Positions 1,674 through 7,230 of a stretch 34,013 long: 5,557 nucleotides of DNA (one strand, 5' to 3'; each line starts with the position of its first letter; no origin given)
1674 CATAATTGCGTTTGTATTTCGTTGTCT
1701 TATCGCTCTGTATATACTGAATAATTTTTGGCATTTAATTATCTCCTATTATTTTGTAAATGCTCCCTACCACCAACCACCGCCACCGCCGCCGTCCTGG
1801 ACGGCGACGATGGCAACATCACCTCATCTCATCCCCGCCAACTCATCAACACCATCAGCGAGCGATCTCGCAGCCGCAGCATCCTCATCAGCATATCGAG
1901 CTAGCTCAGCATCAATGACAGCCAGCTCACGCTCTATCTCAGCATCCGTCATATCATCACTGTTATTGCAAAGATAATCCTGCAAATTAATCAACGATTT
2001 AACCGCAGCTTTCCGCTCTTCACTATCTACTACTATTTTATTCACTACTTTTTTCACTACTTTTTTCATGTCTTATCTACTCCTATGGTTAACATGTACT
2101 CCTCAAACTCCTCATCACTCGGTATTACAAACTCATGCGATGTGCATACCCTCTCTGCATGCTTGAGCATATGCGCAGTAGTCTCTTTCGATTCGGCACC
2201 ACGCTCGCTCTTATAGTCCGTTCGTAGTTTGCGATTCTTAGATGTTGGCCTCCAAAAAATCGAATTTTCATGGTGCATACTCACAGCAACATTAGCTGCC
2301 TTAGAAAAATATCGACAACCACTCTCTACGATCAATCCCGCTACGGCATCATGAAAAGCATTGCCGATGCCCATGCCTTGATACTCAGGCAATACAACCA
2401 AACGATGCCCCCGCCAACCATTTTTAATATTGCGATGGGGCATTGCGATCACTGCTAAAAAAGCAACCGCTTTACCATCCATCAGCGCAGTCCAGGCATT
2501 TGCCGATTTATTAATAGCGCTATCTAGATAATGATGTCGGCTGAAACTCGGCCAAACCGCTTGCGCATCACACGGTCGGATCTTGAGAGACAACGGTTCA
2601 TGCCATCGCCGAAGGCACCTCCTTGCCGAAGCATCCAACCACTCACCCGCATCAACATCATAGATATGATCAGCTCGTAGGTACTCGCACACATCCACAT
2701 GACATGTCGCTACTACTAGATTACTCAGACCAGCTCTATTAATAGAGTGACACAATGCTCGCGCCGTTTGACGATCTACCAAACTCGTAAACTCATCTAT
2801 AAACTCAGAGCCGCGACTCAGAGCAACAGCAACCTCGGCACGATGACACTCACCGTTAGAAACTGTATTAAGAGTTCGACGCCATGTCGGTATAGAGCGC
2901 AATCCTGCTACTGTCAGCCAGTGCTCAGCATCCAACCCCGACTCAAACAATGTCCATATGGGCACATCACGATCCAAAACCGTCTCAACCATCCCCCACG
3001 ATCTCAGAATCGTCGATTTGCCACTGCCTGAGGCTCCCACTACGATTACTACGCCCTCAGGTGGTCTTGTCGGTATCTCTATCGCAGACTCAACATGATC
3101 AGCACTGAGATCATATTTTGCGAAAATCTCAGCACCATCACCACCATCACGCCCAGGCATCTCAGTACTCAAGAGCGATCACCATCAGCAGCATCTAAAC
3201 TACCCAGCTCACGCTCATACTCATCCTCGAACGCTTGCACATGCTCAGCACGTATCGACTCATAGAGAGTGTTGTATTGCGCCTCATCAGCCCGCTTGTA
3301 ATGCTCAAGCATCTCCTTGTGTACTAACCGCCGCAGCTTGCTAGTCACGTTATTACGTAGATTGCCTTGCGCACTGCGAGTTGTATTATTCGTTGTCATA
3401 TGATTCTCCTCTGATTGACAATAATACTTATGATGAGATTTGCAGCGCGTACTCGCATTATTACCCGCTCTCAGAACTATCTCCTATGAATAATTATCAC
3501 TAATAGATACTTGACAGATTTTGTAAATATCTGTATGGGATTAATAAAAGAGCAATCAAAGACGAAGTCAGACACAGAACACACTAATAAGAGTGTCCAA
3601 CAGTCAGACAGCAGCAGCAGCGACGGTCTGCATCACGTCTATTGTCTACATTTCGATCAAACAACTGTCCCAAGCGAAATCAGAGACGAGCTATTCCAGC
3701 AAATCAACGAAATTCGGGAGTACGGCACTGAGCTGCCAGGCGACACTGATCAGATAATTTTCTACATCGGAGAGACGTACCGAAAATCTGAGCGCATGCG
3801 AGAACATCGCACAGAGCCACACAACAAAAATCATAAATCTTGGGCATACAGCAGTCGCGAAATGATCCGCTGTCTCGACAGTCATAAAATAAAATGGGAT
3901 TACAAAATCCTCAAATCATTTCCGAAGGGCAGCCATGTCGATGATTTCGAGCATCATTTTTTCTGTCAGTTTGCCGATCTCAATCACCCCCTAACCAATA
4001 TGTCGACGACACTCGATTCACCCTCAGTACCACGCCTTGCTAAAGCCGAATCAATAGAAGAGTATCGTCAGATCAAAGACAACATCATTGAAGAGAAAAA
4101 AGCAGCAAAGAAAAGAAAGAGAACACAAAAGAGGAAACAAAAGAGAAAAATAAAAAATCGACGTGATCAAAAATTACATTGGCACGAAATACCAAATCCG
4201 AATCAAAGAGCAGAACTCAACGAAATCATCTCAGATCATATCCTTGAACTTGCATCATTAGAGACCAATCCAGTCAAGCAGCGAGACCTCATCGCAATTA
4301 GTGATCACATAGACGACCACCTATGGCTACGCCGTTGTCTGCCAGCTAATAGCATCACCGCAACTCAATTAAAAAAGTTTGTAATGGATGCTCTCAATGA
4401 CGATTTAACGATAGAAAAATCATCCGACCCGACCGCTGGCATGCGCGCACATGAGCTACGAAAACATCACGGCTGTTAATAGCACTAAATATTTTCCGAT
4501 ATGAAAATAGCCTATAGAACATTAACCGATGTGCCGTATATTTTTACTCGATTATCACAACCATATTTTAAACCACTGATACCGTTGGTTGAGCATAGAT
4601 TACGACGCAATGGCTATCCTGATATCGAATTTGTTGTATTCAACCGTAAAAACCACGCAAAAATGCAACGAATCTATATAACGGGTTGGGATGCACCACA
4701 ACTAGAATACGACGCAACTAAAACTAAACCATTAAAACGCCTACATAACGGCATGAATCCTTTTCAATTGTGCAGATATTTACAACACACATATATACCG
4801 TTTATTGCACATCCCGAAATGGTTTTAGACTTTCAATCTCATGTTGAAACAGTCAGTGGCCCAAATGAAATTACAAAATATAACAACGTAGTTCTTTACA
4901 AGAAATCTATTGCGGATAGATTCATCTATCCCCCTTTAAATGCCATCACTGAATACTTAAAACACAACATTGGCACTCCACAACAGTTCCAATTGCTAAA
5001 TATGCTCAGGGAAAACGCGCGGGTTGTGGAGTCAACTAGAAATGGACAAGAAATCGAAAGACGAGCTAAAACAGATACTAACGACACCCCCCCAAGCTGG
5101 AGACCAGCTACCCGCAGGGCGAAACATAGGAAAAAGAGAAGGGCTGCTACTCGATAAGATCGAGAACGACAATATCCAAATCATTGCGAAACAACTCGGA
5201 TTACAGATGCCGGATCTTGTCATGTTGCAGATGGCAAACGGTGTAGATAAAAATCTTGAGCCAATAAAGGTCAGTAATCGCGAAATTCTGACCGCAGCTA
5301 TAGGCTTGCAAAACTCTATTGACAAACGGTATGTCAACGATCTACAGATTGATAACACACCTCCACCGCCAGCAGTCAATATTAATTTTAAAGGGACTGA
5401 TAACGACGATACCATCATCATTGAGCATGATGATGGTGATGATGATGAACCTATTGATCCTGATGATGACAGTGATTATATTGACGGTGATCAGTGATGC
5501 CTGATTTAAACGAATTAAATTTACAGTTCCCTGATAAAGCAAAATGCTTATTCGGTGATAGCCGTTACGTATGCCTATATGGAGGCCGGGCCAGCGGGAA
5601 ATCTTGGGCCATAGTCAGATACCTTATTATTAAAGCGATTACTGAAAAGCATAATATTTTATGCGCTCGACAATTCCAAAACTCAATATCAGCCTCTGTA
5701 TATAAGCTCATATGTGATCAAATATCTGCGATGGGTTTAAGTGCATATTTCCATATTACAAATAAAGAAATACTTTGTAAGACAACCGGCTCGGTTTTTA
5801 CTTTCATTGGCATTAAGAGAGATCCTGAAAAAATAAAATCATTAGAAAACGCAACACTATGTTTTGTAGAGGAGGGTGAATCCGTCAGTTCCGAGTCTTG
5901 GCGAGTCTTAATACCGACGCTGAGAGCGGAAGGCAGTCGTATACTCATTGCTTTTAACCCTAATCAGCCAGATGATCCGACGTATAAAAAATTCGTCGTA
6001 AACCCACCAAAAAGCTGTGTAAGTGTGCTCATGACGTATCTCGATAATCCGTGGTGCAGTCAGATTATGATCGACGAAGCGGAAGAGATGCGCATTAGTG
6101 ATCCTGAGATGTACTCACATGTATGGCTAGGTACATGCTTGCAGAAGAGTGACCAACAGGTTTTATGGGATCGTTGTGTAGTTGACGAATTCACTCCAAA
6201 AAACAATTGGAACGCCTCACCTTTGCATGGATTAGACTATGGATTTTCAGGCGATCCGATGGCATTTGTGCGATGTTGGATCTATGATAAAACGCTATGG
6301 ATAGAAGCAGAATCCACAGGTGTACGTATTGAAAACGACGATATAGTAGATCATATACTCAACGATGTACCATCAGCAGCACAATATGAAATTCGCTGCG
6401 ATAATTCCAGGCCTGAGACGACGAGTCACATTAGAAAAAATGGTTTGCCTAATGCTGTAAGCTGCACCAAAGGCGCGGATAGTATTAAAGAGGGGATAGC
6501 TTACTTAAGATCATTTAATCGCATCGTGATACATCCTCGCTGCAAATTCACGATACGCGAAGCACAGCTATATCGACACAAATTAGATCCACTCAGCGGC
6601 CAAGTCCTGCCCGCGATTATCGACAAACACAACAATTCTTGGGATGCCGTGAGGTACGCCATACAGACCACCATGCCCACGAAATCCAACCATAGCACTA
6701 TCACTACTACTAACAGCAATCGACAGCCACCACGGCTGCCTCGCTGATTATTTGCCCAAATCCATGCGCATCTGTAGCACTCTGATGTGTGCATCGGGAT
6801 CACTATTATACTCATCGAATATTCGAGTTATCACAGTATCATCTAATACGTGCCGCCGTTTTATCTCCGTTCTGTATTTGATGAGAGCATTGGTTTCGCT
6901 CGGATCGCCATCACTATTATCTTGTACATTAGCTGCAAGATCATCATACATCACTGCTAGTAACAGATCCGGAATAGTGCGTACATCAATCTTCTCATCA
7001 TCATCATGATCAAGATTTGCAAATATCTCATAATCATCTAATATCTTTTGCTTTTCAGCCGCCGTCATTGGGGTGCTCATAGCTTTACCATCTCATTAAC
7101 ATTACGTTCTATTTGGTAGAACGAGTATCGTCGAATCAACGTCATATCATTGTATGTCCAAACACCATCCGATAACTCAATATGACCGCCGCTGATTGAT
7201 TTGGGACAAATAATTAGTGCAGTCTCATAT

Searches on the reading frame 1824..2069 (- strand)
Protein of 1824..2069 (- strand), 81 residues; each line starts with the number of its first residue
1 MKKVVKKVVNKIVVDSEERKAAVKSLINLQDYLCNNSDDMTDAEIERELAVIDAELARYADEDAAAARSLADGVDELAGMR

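Call 50: search_protein_families(library=pfam, proteins=[window:1824-2069:-], max_evalue=0.1)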
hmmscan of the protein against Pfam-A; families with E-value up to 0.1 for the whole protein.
window:1824-2069:- (81 aa): 3 families
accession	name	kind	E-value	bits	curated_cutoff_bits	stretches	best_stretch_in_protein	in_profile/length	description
PF11351.13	GTA_holin_3TM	-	0.0049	17.8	24.8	1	3-57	5-61/123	Holin of 3TMs, for gene-transfer release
PF00136.26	DNA_pol_B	-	0.034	13.4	23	1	2-61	314-377/453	DNA polymerase family B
PF23220.1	HAT_Syf1_M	-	0.055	13.8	27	1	5-72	21-88/213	Pre-mRNA-splicing factor SYF1 middle HAT repeat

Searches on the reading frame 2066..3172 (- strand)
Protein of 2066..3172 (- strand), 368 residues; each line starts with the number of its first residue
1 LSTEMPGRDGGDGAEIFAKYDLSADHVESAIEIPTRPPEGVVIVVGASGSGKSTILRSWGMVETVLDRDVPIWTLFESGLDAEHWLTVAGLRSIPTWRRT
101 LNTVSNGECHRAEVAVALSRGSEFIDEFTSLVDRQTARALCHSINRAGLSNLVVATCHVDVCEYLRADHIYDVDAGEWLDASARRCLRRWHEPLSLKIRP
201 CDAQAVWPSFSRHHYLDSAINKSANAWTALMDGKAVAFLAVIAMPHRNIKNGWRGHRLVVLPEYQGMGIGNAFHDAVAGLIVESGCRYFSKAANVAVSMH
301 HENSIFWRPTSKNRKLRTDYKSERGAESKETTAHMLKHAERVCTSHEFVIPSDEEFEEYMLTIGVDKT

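Call 7: search_protein_families(library=phrogs, proteins=[window:2066-3172:-], max_evalue=0.01)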
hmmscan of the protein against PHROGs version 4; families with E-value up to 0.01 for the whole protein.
window:2066-3172:- (368 aa): 4 families
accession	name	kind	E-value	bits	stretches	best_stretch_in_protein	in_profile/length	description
phrog_11143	-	unknown function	6.7e-64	217.1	1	31-354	34-354/357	-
phrog_293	-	moron, auxiliary metabolic gene and host takeover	1.1e-08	34.6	1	82-177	250-346/1058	ABC transporter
phrog_7693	-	other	0.0011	20.1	1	258-314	1-57/89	acetyltransferase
phrog_1249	-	other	0.0025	18.6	1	212-286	47-123/180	acetyltransferase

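Call 8: search_protein_families(library=pfam, proteins=[window:2066-3172:-], max_evalue=0.01)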
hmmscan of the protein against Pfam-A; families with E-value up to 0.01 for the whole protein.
window:2066-3172:- (368 aa): 8 families
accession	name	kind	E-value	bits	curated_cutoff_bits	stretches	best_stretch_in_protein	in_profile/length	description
PF00583.31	Acetyltransf_1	-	9.9e-07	29.5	20.7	1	202-289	11-96/116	Acetyltransferase (GNAT) family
PF13508.13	Acetyltransf_7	-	7.3e-06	26.7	27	1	224-289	3-65/84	Acetyltransferase (GNAT) domain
PF13671.12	AAA_33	-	0.00014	22.6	27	1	41-154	1-102/143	AAA domain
PF00005.33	ABC_tran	-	0.00015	22.8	25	0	39-57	11-29/137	ABC transporter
PF25199.1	nSTAND_NTPase5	-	0.0005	20.4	34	1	19-58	21-60/145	Novel STAND NTPase 5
PF13191.12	AAA_16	-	0.00069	20.6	32.6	1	28-60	13-45/167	AAA ATPase domain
PF13555.12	AAA_29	-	0.00094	19.3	27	1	38-56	21-39/61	P-loop containing region of AAA domain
PF20703.3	nSTAND1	-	0.0065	16.6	27.1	1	41-88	35-86/379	Novel STAND NTPase 1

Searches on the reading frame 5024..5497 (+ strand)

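Call 50: search_protein_families(library=pfam, proteins=[window:5024-5497:+], max_evalue=0.1)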
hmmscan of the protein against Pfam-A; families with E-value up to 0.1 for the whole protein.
window:5024-5497:+ (157 aa): 1 family
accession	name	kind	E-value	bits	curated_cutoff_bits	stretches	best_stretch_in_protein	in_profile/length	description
PF22445.1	Ssol_1539-like_2nd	-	0.094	12.8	27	0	6-31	9-34/45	Ssol_1539-like, second domain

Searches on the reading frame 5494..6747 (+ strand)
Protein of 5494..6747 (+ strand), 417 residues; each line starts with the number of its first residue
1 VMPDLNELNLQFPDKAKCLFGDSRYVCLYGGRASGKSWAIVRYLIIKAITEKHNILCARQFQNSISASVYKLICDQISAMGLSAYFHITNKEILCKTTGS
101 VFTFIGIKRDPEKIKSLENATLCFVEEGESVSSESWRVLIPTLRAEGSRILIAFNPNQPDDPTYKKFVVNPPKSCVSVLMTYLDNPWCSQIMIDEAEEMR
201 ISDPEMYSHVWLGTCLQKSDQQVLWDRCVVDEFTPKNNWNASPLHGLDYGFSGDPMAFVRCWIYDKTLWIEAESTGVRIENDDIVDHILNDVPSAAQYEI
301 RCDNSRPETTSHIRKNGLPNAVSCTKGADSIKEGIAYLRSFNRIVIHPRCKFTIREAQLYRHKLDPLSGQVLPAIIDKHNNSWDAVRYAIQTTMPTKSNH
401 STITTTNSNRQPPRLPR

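Call 45: search_dna_similar(query=window:5494-6747:+, collection=phages, mode=protein, max_rows=15)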
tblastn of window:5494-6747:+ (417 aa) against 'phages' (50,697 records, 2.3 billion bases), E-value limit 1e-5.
Records with a match: 2035; places in all: 2042; records where one place covers at least 80% of the query: 976.
Best place of each record, by identity: <60% 2035.
By first word of the organism name: Pseudomonas 365; Vibrio 334; Staphylococcus 149; Streptococcus 140; Salmonella 138; Enterococcus 87; Klebsiella 85; Acinetobacter 83; Bacteroides 83; Escherichia 65; and 85 more.
By host as written in the record: - 450; Pseudomonas aeruginosa 153; Pseudomonas aeruginosa PAO1 91; Klebsiella pneumoniae 51; Acinetobacter baumannii 41; Staphylococcus aureus 39; Escherichia coli 30; Clostridium sporogenes ATCC-15579 30; and 579 more.
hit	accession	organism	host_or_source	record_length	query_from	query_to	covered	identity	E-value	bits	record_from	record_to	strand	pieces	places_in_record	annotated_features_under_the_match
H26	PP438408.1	Leptolyngbya phage Lbo-JY16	Leptolyngbya boryana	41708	2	394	94%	40.0%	3e-87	295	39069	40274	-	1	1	terminase large subunit | putative terminase small subunit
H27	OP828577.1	Plectonema phage Lbo240-yong2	Leptolyngya boryana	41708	2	394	94%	40.0%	3e-87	295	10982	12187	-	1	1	terminase large subunit | terminase small subunit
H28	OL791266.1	Phage WC36-2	-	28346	5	390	93%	39.6%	4e-88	298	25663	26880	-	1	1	record has no annotation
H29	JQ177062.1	Bdellovibrio phage phi1422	Bdellovibrio bacteriovorus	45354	10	394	92%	38.9%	5e-81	277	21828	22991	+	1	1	putative TerL large-subunit terminase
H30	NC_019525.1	Bdellovibrio phage phi1422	Bdellovibrio bacteriovorus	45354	10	394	92%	38.9%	5e-81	277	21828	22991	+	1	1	terminase large subunit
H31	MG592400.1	Vibrio phage 1.016.O._10N.286.46.A11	Vibrio lentus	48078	26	391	88%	40.8%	3e-82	280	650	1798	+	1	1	terminase large subunit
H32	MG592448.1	Vibrio phage 1.071.A._10N.286.46.A12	Vibrio lentus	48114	26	391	88%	40.8%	3e-82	280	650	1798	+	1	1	terminase large subunit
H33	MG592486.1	Vibrio phage 1.112.O._10N.286.46.B11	Vibrio lentus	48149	26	391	88%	40.5%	5e-82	280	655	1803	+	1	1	terminase large subunit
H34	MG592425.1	Vibrio phage 1.042.O._10N.286.45.B8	Vibrio lentus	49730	26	391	88%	40.3%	6e-81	277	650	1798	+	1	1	terminase large subunit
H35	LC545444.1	Nitratiruptor phage NrS-3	Nitratiruptor sp. YY08-14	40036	24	390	88%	40.1%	4e-75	260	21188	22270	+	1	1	phage terminase large subunit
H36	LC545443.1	Nitratiruptor phage NrS-2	Nitratiruptor sp. YY08-10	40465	24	390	88%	40.1%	4e-75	260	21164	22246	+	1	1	phage terminase large subunit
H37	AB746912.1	Nitratiruptor phage NrS-1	Nitratiruptor sp. SB155-2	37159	24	390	88%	39.8%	1e-74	259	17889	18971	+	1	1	terminase large subunit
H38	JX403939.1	Pseudomonas phage YMC/01/01/P52_PAE_BP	Pseudomonas aeruginosa YMC/01/01/P52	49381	5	390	93%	37.4%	3e-73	254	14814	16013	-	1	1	PBSX family phage terminase large subunit | terminase small subunit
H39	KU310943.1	Pseudomonas phage YMC11/07/P54_PAE_BP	carbapenem-resistant Pseudomonas ...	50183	5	390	93%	37.4%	3e-73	254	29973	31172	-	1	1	hypothetical protein (x2)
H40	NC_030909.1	Pseudomonas phage YMC11/07/P54_PAE_BP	carbapenem-resistant Pseudomonas ...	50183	5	390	93%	37.4%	3e-73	254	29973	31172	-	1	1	terminase large subunit | terminase small subunit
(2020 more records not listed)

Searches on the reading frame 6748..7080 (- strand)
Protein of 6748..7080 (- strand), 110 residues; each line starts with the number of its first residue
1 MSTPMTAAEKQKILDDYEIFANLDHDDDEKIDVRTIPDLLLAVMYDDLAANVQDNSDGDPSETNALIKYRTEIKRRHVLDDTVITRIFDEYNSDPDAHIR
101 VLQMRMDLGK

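Call 50: search_protein_families(library=pfam, proteins=[window:6748-7080:-], max_evalue=0.1)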
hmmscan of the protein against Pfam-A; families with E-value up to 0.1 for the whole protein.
window:6748-7080:- (110 aa): 3 families
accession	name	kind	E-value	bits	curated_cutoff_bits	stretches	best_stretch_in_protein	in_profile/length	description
PF13499.12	EF-hand_7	-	0.0033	18.2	30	1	17-100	5-58/67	EF-hand domain pair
PF10273.14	WGG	-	0.0077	17.1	26.8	1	20-57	40-75/80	Pre-rRNA-processing protein TSR2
PF13405.12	EF-hand_6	-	0.042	14.1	25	0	18-38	4-24/30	EF-hand domain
